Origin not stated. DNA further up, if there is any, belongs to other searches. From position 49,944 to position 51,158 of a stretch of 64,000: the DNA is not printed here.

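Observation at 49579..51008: YihU-type (GRT motif) sulfolactaldehyde reductase coupled to a sulfopyruvate decarboxylase-like subunit, outside any sulfoglycolysis cluster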

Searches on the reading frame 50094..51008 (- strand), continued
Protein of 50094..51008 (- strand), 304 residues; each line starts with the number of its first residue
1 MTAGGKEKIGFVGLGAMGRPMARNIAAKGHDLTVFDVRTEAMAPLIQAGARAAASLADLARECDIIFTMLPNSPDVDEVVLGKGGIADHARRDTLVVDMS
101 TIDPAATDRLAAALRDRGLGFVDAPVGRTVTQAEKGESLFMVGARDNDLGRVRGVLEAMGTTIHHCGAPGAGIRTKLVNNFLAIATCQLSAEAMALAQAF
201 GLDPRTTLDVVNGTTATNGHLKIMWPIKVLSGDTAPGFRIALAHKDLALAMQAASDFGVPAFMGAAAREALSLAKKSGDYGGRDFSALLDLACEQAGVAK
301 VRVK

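Call 38: search_protein_families(library=ncbifam, proteins=[L020:5213-6379:-, L020:6599-8227:+, L020:8667-9977:+, L020:16278-17687:+, L030:2950-4071:-, L048:6099-7334:+, L013:6039-7109:+, L013:4294-5478:+, L013:8544-9950:+, L013:7318-8277:-], max_evalue=1e-20)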
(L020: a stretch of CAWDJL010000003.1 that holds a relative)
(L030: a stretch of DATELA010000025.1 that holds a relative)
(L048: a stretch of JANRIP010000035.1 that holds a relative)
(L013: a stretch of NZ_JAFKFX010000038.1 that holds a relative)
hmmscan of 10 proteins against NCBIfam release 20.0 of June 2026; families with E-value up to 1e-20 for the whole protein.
L020:5213-6379:- (389 aa): 15 families
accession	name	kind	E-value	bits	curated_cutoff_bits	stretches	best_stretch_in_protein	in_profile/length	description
NF042972.1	AcrlCoAredClosAcrC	equivalog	4.7e-71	239.5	640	1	11-365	9-359/378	acryloyl-CoA reductase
NF045552.1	GlutCoADH_Des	equivalog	2.6e-62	211.3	470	1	11-385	9-382/387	glutaryl-CoA dehydrogenase Acd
NF008997.0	PRK12341.1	equivalog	1.7e-60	205.1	537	1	18-380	16-373/382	acyl-CoA dehydrogenase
NF042439.1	SulpropCoADesulf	equivalog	8.2e-59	199.2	600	1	21-385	7-373/379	3-sulfinopropanoyl-CoA desulfinase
NF002885.1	PRK03354.1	equivalog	4.6e-50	170.7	540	1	26-379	25-370/378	crotonobetainyl-CoA dehydrogenase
TIGR03207.1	cyc_hxne_CoA_dh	equivalog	6.1e-50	170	575.35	1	32-379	26-368/372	cyclohexanecarboxyl-CoA dehydrogenase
NF043006.1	CyhCrbnylCoADH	equivalog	2.4e-48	165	650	1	33-367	30-360/380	cyclohexane-1-carbonyl-CoA dehydrogenase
NF058590.1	AcCoDHFadEBacil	equivalog_domain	1.6e-45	155.7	600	1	42-313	57-322/586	acyl-CoA dehydrogenase FadE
NF045652.1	ProlPCPDhRedW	equivalog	3.8e-44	151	650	1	48-350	41-342/376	L-prolyl-[peptidyl-carrier protein] dehydrogenase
NF053553.1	prodigi_MBC_PigA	equivalog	2.5e-43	148.7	500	1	42-358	40-355/381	prodigiosin MBC biosynthesis dehydrogenase PigA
TIGR03204.1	pimC_large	equivalog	2.3e-40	138.7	623.85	1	45-339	47-335/395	pimeloyl-CoA dehydrogenase large subunit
NF007000.1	PRK09463.1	subfamily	2.7e-26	92.1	600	1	30-350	65-400/726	acyl-CoA dehydrogenase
NF052270.1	Staph_DH_FadE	equivalog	7.9e-26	90.7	600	1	94-360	113-371/400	acyl-CoA dehydrogenase FadE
TIGR03203.1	pimD_small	equivalog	4.8e-24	85.1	652.7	1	40-364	39-358/378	pimeloyl-CoA dehydrogenase small subunit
NF050027.1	acylCoADhIpdE2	equivalog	6.7e-21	75.1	450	0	247-359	180-287/311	acyl-CoA dehydrogenase IpdE2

L020:6599-8227:+ (543 aa): 49 families (the best 25 are shown)
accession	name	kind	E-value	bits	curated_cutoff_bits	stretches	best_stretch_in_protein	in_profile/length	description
NF006187.0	PRK08322.1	equivalog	1.9e-93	313.8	509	1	3-532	3-533/548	acetolactate synthase large subunit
NF006378.0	PRK08617.1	equivalog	1.4e-84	284.5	510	1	4-531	10-542/556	acetolactate synthase AlsS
TIGR02418.1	acolac_catab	equivalog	8e-77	258.9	551.1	1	5-530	2-532/539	acetolactate synthase AlsS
TIGR00118.1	acolac_lg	equivalog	3.3e-61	207.4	538.35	2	5-278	4-275/557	biosynthetic-type acetolactate synthase large subunit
NF006524.0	PRK08978.1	equivalog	2.5e-59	201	738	1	5-530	4-527/548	acetolactate synthase 2 catalytic subunit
NF006052.0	PRK08199.1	subfamily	2.5e-57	194.5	539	1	4-532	10-542/559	thiamine pyrophosphate protein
NF006016.1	PRK08155.1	equivalog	1.6e-56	191.9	870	1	3-530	4-535/554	acetolactate synthase large subunit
NF004919.0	PRK06276.1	equivalog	1.9e-56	191.6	866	2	5-278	4-278/582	acetolactate synthase large subunit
NF005712.0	PRK07524.1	subfamily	4.9e-55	187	500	1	2-528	3-530/536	5-guanidino-2-oxopentanoate decarboxylase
NF006122.0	PRK08266.1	subfamily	1.7e-53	182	571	1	3-531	5-528/543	hypothetical protein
NF005039.0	PRK06456.1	equivalog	3e-53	181.2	868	2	1-277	1-281/572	acetolactate synthase large subunit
NF005824.0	PRK07710.1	equivalog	1.2e-52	179.1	976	2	4-277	19-290/573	acetolactate synthase large subunit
NF006319.0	PRK08527.1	equivalog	1.7e-52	178.6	905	2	5-277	7-278/565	acetolactate synthase large subunit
NF005651.0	PRK07418.1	subfamily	3.1e-51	174.3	942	2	5-277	22-298/617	acetolactate synthase large subunit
NF006377.0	PRK08611.1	equivalog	9.1e-51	173.1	742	2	376-530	378-532/576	pyruvate oxidase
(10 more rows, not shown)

L020:8667-9977:+ (437 aa): 38 families (the best 25 are shown)
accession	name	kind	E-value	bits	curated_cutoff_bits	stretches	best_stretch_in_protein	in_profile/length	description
TIGR01804.1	BADH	equivalog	4.1e-145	483.8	668.6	1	19-431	54-467/467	betaine-aldehyde dehydrogenase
NF009725.0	PRK13252.1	equivalog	6.3e-133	443.7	593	1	17-436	61-480/488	betaine-aldehyde dehydrogenase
NF045735.1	PaDhStyDPseudo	equivalog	1e-126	423.4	850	1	18-436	60-482/483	phenylacetaldehyde dehydrogenase StyD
NF045736.1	PaDhStyDRhodo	equivalog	1.7e-126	422.6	800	1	17-435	58-477/479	phenylacetaldehyde dehydrogenase StyD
NF010000.0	PRK13473.1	subfamily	5e-123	411.2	615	1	16-436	55-473/475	aminobutyraldehyde dehydrogenase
TIGR02299.1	HpaE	equivalog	9.9e-123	410.3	638.35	1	18-436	56-477/488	5-carboxymethyl-2-hydroxymuconate semialdehyde dehydrogenase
TIGR03216.1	OH_muco_semi_DH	equivalog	8e-116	387.5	693.25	1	18-436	55-480/481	2-hydroxymuconic semialdehyde dehydrogenase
NF052305.1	DioxValDhHalo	equivalog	5.5e-112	375.1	750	1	17-435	60-481/483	2,5-dioxovalerate dehydrogenase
NF050026.1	AcaldDHExaC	equivalog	1.1e-111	374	900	1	15-436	68-494/503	acetaldehyde dehydrogenase ExaC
TIGR01780.1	SSADH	subfamily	9e-111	370.9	646.35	1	22-431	41-448/448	succinate-semialdehyde dehydrogenase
NF042993.1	AlphKGSA_gudD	equivalog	2.8e-110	369.3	770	1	21-436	63-481/481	alpha-ketoglutaric semialdehyde dehydrogenase GucD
NF007352.0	PRK09847.1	equivalog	4.3e-107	358.6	850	1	19-435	78-491/495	aldehyde dehydrogenase PuuC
NF006916.0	PRK09407.1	equivalog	1.4e-103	347.3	521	1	17-435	73-492/526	succinic semialdehyde dehydrogenase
NF007497.0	PRK10090.1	equivalog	8.8e-102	341.3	500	1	18-435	62-477/480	aldehyde dehydrogenase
NF040648.1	lactal_redase_Meth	equivalog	4.5e-100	335.9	650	1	21-433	54-460/463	lactaldehyde dehydrogenase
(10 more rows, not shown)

L020:16278-17687:+ (470 aa): 39 families (the best 25 are shown)
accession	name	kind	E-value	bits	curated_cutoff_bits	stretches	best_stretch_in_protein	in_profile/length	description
NF042993.1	AlphKGSA_gudD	equivalog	2e-151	505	770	1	3-469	8-478/481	alpha-ketoglutaric semialdehyde dehydrogenase GucD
NF052305.1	DioxValDhHalo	equivalog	1.3e-149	499.3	750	1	1-470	7-480/483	2,5-dioxovalerate dehydrogenase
TIGR01804.1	BADH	equivalog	1.2e-128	429.5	668.6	1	3-467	2-467/467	betaine-aldehyde dehydrogenase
TIGR02299.1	HpaE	equivalog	2.6e-120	402.3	638.35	1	2-468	4-473/488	5-carboxymethyl-2-hydroxymuconate semialdehyde dehydrogenase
NF009725.0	PRK13252.1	equivalog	7.6e-118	394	593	1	3-469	11-477/488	betaine-aldehyde dehydrogenase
NF010000.0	PRK13473.1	subfamily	1.8e-114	383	615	1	2-467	6-468/475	aminobutyraldehyde dehydrogenase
NF002852.0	PRK03137.1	subfamily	5e-111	372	648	1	2-448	40-489/514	L-glutamate gamma-semialdehyde dehydrogenase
TIGR01780.1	SSADH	subfamily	5.6e-107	358.4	646.35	1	23-467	7-448/448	succinate-semialdehyde dehydrogenase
NF045736.1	PaDhStyDRhodo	equivalog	1.3e-106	357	800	1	3-456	7-462/479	phenylacetaldehyde dehydrogenase StyD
TIGR01237.1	D1pyr5carbox2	equivalog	2.9e-105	353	659.65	1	2-454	36-492/511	L-glutamate gamma-semialdehyde dehydrogenase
NF040648.1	lactal_redase_Meth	equivalog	5.8e-102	342.1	650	1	2-465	2-456/463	lactaldehyde dehydrogenase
NF045735.1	PaDhStyDPseudo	equivalog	3.5e-100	336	850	1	2-468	6-478/483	phenylacetaldehyde dehydrogenase StyD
NF006916.0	PRK09407.1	equivalog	1.8e-96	323.8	521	1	13-457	34-478/526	succinic semialdehyde dehydrogenase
TIGR03216.1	OH_muco_semi_DH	equivalog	2.5e-95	319.9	693.25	1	1-467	3-475/481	2-hydroxymuconic semialdehyde dehydrogenase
NF050026.1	AcaldDHExaC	equivalog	1.6e-93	314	900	1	3-464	20-486/503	acetaldehyde dehydrogenase ExaC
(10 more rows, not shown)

L030:2950-4071:- (374 aa): 6 families
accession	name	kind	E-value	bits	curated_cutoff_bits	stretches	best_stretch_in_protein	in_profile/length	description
NF052585.1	SucGlutTfsCaiB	equivalog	2.1e-73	247.2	750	1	1-374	7-388/394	succinate--glutarate CoA-transferase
NF008511.0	PRK11430.1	equivalog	1.5e-69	235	522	1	1-331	9-338/381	CoA:oxalate CoA-transferase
NF003809.0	PRK05398.1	subfamily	1.7e-62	211.4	442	1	1-374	4-400/416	formyl-CoA transferase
TIGR03253.1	oxalate_frc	equivalog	2.3e-60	204.5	504.2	1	1-199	3-203/416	formyl-CoA transferase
NF041294.1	Scnl_mescCoAtase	equivalog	4.8e-52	177.4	700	1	3-336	5-342/381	succinyl-CoA:mesaconate CoA-transferase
NF002914.1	PRK03525.1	equivalog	4.5e-36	124.6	413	1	1-371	9-378/400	L-carnitine CoA-transferase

L048:6099-7334:+ (412 aa): 7 families
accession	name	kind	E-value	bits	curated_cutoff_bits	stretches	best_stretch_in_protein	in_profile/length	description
NF052585.1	SucGlutTfsCaiB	equivalog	1.1e-140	468.7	750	1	10-393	6-388/394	succinate--glutarate CoA-transferase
NF008511.0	PRK11430.1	equivalog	8e-80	268.8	522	1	8-348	6-338/381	CoA:oxalate CoA-transferase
NF041294.1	Scnl_mescCoAtase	equivalog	5.3e-79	266.1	700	1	12-390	4-380/381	succinyl-CoA:mesaconate CoA-transferase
NF003809.0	PRK05398.1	subfamily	7.1e-65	219.2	442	1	10-221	3-207/416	formyl-CoA transferase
TIGR03253.1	oxalate_frc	equivalog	4.5e-63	213.4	504.2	1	11-221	3-206/416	formyl-CoA transferase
NF002914.1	PRK03525.1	equivalog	2.7e-42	145.1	413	1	10-410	8-397/400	L-carnitine CoA-transferase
TIGR04253.1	mesacon_CoA_iso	equivalog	1.9e-24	86.4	725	1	12-409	3-399/403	2-methylfumaryl-CoA isomerase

L013:6039-7109:+ (357 aa): 16 families
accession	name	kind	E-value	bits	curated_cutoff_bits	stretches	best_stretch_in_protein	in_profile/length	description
NF042972.1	AcrlCoAredClosAcrC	equivalog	3.1e-71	240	640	1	4-356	18-359/378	acryloyl-CoA reductase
NF042439.1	SulpropCoADesulf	equivalog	3.8e-60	203.6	600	1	5-357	7-354/379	3-sulfinopropanoyl-CoA desulfinase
NF045552.1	GlutCoADH_Des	equivalog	2.8e-57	194.7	470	1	4-352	18-358/387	glutaryl-CoA dehydrogenase Acd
NF008997.0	PRK12341.1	equivalog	1.1e-50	172.8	537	1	23-355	37-358/382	acyl-CoA dehydrogenase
NF058590.1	AcCoDHFadEBacil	equivalog_domain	3.8e-47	161.1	600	1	5-355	35-392/586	acyl-CoA dehydrogenase FadE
TIGR03207.1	cyc_hxne_CoA_dh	equivalog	1.6e-44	152.2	575.35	1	4-345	14-343/372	cyclohexanecarboxyl-CoA dehydrogenase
NF043006.1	CyhCrbnylCoADH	equivalog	2.4e-44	151.9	650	1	11-355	24-357/380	cyclohexane-1-carbonyl-CoA dehydrogenase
NF045652.1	ProlPCPDhRedW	equivalog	4e-42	144.4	650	1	33-339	41-340/376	L-prolyl-[peptidyl-carrier protein] dehydrogenase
NF002885.1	PRK03354.1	equivalog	9.3e-40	136.8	540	1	21-354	35-354/378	crotonobetainyl-CoA dehydrogenase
NF053553.1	prodigi_MBC_PigA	equivalog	1.3e-33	116.7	500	1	9-352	22-358/381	prodigiosin MBC biosynthesis dehydrogenase PigA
NF052270.1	Staph_DH_FadE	equivalog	5.1e-30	104.5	600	1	84-353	117-373/400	acyl-CoA dehydrogenase FadE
TIGR03203.1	pimD_small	equivalog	2.1e-28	99.5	652.7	1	30-347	44-350/378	pimeloyl-CoA dehydrogenase small subunit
NF007000.1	PRK09463.1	subfamily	2.9e-26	92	600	0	19-126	67-178/726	acyl-CoA dehydrogenase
TIGR03204.1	pimC_large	equivalog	6.8e-24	84.5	623.85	1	40-328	57-333/395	pimeloyl-CoA dehydrogenase large subunit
NF009586.0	PRK13026.1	subfamily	2.1e-22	79.3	608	0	24-126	109-213/777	acyl-CoA dehydrogenase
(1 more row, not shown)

L013:4294-5478:+ (395 aa): 5 families
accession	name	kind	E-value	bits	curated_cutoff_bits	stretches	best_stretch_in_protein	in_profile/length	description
TIGR04253.1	mesacon_CoA_iso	equivalog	1.1e-140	469.2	725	1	1-395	3-400/403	2-methylfumaryl-CoA isomerase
NF052585.1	SucGlutTfsCaiB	equivalog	1.1e-26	93.4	750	1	1-377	8-387/394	succinate--glutarate CoA-transferase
NF003809.0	PRK05398.1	subfamily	1.7e-24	86.2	442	0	1-194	5-205/416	formyl-CoA transferase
TIGR03253.1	oxalate_frc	equivalog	1.8e-22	79.6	504.2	0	1-195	4-205/416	formyl-CoA transferase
NF041294.1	Scnl_mescCoAtase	equivalog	1.3e-21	77.2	700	1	1-375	4-380/381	succinyl-CoA:mesaconate CoA-transferase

L013:8544-9950:+ (469 aa): 38 families (the best 25 are shown)
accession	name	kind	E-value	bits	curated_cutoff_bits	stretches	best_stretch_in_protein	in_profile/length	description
NF052305.1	DioxValDhHalo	equivalog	4.1e-142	474.5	750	1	1-468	7-480/483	2,5-dioxovalerate dehydrogenase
NF042993.1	AlphKGSA_gudD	equivalog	5.2e-142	474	770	1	1-468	6-479/481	alpha-ketoglutaric semialdehyde dehydrogenase GucD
TIGR01804.1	BADH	equivalog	4.8e-124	414.4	668.6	1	3-465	2-467/467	betaine-aldehyde dehydrogenase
TIGR02299.1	HpaE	equivalog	2.7e-122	408.8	638.35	1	2-466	4-473/488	5-carboxymethyl-2-hydroxymuconate semialdehyde dehydrogenase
NF009725.0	PRK13252.1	equivalog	7.4e-114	380.9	593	1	12-468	22-478/488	betaine-aldehyde dehydrogenase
NF010000.0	PRK13473.1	subfamily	3.3e-113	378.9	615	1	2-465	6-468/475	aminobutyraldehyde dehydrogenase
NF006916.0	PRK09407.1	equivalog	6.5e-108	361.6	521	1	15-466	37-489/526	succinic semialdehyde dehydrogenase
TIGR01780.1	SSADH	subfamily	9.1e-103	344.5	646.35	1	24-465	8-448/448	succinate-semialdehyde dehydrogenase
NF002852.0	PRK03137.1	subfamily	1.2e-101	341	648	1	2-465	40-508/514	L-glutamate gamma-semialdehyde dehydrogenase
TIGR03216.1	OH_muco_semi_DH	equivalog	1.5e-98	330.5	693.25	1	1-466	3-476/481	2-hydroxymuconic semialdehyde dehydrogenase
NF045735.1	PaDhStyDPseudo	equivalog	1.1e-97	327.7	850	1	2-466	6-478/483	phenylacetaldehyde dehydrogenase StyD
NF040648.1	lactal_redase_Meth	equivalog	5.6e-97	325.7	650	1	2-466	2-459/463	lactaldehyde dehydrogenase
NF050026.1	AcaldDHExaC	equivalog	1.4e-96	324.1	900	1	1-466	18-490/503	acetaldehyde dehydrogenase ExaC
TIGR01237.1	D1pyr5carbox2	equivalog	2.4e-95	320.3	659.65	1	2-463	36-503/511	L-glutamate gamma-semialdehyde dehydrogenase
NF045736.1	PaDhStyDRhodo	equivalog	6.3e-95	318.5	800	1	3-462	7-470/479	phenylacetaldehyde dehydrogenase StyD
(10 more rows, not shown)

L013:7318-8277:- (320 aa): 1 family
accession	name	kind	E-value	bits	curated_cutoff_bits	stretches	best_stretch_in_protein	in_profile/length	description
TIGR00787.1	dctP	subfamily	9e-21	74.5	175.05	0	17-239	12-232/257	DctP family TRAP transporter solute-binding subunit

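Call 42: search_dna_similar(query=window:50097-51008:-, collection=plasmids, mode=protein, max_rows=30, max_evalue=1e-40)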
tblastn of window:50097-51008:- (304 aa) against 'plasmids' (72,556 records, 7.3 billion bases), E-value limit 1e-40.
Records with a match: 36; places in all: 36; records where one place covers at least 80% of the query: 36.
Best place of each record, by identity: <60% 36.
By first word of the organism name: Sphingobium 12; Novosphingobium 4; Escherichia 4; Salmonella 3; Cupriavidus 2; Methylobacterium 1; Paracoccus 1; Variovorax 1; Azospirillum 1; Rhizobium 1; and 6 more.
By predicted mobility (MOB-suite, as given by PLSDB): non-mobilizable 31; conjugative 5.
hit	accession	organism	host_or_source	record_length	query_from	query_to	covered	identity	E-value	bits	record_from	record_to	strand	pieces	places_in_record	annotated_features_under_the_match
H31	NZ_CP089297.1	Methylobacterium currus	Solanum lycopersicum,single cell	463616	5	304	99%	56.0%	8e-84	281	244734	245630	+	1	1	NAD(P)-binding domain-containing protein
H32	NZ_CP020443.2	Paracoccus yeei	Homo sapiens,Urine suprapubic aspirate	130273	5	303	98%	55.5%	9e-80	270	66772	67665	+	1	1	NAD(P)-binding domain-containing protein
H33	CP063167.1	Variovorax paradoxus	-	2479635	7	303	98%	53.9%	1e-78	267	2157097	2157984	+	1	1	NAD-binding protein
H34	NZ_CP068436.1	Cupriavidus necator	heavy metal containmented soil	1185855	8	303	97%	50.0%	2e-76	261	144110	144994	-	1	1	none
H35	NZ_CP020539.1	Sphingobium herbicidovorans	cell culture,soil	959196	8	303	97%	49.7%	3e-68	237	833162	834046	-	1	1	NAD(P)-dependent oxidoreductase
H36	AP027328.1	Sphingobium sp. TomTYG64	-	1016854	8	303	97%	49.3%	5e-63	222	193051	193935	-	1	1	oxidoreductase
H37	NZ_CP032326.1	Azospirillum argentinense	soil sample,Agricultural field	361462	7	303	98%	48.8%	8e-64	224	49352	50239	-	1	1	NAD(P)-binding domain-containing protein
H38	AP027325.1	Sphingobium sp. TomTYG46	-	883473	8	303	97%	49.0%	2e-63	223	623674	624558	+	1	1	oxidoreductase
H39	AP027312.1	Sphingobium sp. TomMM7A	-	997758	8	303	97%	49.0%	3e-63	222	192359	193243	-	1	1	oxidoreductase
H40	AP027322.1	Sphingobium sp. TomTYG43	-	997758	8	303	97%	49.0%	3e-63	222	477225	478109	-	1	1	oxidoreductase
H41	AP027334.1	Sphingobium sp. TomTYG71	-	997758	8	303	97%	49.0%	3e-63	222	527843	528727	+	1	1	oxidoreductase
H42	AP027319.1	Sphingobium sp. TomTYG42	-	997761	8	303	97%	49.0%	3e-63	222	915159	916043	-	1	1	oxidoreductase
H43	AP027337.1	Sphingobium sp. TomTYG72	-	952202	8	303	97%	49.0%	4e-63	222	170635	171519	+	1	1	oxidoreductase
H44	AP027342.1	Sphingobium sp. TomTYG74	-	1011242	8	303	97%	49.0%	4e-63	222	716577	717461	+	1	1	oxidoreductase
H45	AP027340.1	Sphingobium sp. TomTYG73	-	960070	8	303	97%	49.0%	7e-63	221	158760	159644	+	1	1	oxidoreductase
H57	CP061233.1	Escherichia coli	Sheep,cell culture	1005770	9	303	97%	44.3%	3e-57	205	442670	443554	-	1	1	yihU: sulfolactaldehyde 3-reductase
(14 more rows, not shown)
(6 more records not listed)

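Call 43: get_annotated_region(hit=H32, flank=10000)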
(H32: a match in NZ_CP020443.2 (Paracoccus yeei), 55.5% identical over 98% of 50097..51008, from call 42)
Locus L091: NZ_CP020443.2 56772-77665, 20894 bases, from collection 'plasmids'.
description: Paracoccus yeei strain FDAARGOS_252 plasmid unnamed3, complete sequence
organism: Paracoccus yeei (NCBI taxid 147645)
taxonomy: Bacteria; Pseudomonadota; Alphaproteobacteria; Rhodobacterales; Paracoccaceae; Paracoccus; Paracoccus yeei
host: -; source: Homo sapiens,Urine suprapubic aspirate; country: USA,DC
typing (MOB-suite, as given by PLSDB): non-mobilizable; replicon rep_cluster_565
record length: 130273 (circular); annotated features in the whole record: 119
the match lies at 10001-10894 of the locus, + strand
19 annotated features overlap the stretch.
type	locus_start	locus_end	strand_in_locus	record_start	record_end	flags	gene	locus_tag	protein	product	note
CDS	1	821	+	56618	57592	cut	-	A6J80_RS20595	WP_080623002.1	2-hydroxyacid dehydrogenase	-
CDS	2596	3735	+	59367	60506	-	-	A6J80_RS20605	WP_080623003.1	ABC transporter substrate-binding protein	-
CDS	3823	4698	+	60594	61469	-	-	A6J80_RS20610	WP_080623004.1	branched-chain amino acid ABC transporter permease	GO:0015803 - branched-chain amino acid transport [Evidence IEA]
CDS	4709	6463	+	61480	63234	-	-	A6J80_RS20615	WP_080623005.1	branched-chain amino acid ABC transporter ATP-binding protein/permease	-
CDS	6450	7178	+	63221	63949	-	-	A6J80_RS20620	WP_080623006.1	ABC transporter ATP-binding protein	-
CDS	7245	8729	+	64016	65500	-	-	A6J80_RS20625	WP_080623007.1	aldehyde dehydrogenase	-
CDS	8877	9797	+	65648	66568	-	-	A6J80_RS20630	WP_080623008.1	LysR family transcriptional regulator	-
CDS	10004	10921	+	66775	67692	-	-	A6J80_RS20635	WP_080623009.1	NAD(P)-binding domain-containing protein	-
CDS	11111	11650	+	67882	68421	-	-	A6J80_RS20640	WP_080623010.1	thiamine pyrophosphate-binding protein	-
CDS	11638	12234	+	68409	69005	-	-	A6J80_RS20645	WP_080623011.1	thiamine pyrophosphate-dependent enzyme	-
CDS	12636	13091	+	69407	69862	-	-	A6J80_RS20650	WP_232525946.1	ferritin-like domain-containing protein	-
CDS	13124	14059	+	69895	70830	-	-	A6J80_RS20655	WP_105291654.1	NAD(P)/FAD-dependent oxidoreductase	-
CDS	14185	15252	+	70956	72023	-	-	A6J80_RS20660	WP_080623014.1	M20/M25/M40 family metallo-hydrolase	-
CDS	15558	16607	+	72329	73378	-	-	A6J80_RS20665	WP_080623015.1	nitronate monooxygenase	-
CDS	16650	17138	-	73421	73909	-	-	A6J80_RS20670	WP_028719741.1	YetF domain-containing protein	-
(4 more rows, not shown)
